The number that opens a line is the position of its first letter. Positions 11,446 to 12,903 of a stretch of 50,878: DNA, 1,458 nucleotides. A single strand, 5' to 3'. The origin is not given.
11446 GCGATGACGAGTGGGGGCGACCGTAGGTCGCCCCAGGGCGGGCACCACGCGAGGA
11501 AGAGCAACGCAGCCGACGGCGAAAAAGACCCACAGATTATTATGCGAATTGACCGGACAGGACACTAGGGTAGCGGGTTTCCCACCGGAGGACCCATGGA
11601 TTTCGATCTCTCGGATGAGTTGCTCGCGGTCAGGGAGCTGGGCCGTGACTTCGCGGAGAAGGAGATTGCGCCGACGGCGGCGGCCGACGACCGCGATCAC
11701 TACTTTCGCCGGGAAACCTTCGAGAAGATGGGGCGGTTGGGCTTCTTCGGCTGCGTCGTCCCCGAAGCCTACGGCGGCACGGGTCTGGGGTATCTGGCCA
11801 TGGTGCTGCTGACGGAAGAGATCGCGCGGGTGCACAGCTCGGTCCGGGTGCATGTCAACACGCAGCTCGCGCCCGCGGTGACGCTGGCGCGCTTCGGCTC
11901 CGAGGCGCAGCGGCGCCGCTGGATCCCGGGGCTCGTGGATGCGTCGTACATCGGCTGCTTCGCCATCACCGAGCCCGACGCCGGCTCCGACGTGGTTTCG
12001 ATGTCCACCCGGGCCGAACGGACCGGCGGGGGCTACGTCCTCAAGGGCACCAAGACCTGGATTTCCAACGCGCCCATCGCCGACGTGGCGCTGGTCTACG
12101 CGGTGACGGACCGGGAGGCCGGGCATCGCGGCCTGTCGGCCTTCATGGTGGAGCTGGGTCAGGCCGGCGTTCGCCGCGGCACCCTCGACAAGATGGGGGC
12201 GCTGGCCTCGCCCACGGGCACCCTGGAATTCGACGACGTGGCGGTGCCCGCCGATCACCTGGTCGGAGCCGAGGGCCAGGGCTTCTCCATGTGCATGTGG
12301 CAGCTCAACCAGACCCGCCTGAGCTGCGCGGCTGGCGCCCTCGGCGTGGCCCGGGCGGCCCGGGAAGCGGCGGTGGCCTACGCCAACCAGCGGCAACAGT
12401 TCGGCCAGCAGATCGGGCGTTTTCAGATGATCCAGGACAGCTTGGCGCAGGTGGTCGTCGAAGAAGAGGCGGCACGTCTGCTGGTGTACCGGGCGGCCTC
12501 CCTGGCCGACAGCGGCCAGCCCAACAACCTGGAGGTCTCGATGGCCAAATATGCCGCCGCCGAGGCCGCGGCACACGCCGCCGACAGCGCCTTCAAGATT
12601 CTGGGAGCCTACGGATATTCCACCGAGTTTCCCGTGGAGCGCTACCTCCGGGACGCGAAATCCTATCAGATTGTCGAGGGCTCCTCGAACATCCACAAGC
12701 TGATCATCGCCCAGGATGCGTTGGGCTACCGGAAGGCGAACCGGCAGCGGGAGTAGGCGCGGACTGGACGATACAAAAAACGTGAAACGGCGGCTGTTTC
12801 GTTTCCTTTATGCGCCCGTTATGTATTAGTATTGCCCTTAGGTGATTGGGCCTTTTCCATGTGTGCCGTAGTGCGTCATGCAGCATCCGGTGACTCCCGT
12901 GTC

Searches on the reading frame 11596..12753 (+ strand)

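Call 71: search_protein_families(library=pfam, proteins=[window:11596-12753:+], max_evalue=0.00001)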
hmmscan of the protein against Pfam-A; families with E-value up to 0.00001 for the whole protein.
window:11596-12753:+ (386 aa): 4 families
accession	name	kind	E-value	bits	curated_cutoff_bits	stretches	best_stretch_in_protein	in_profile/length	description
PF00441.29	Acyl-CoA_dh_1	-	8.8e-49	165.9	22.4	1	227-374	1-148/150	Acyl-CoA dehydrogenase, C-terminal domain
PF02771.21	Acyl-CoA_dh_N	-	1.7e-31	109.4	22.9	1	6-115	1-111/113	Acyl-CoA dehydrogenase, N-terminal domain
PF02770.24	Acyl-CoA_dh_M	-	2e-27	95.6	33.3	1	121-215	1-97/97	Acyl-CoA dehydrogenase, middle domain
PF08028.16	Acyl-CoA_dh_2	-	1e-19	71.6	22.7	1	243-358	2-127/134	Acyl-CoA dehydrogenase, C-terminal domain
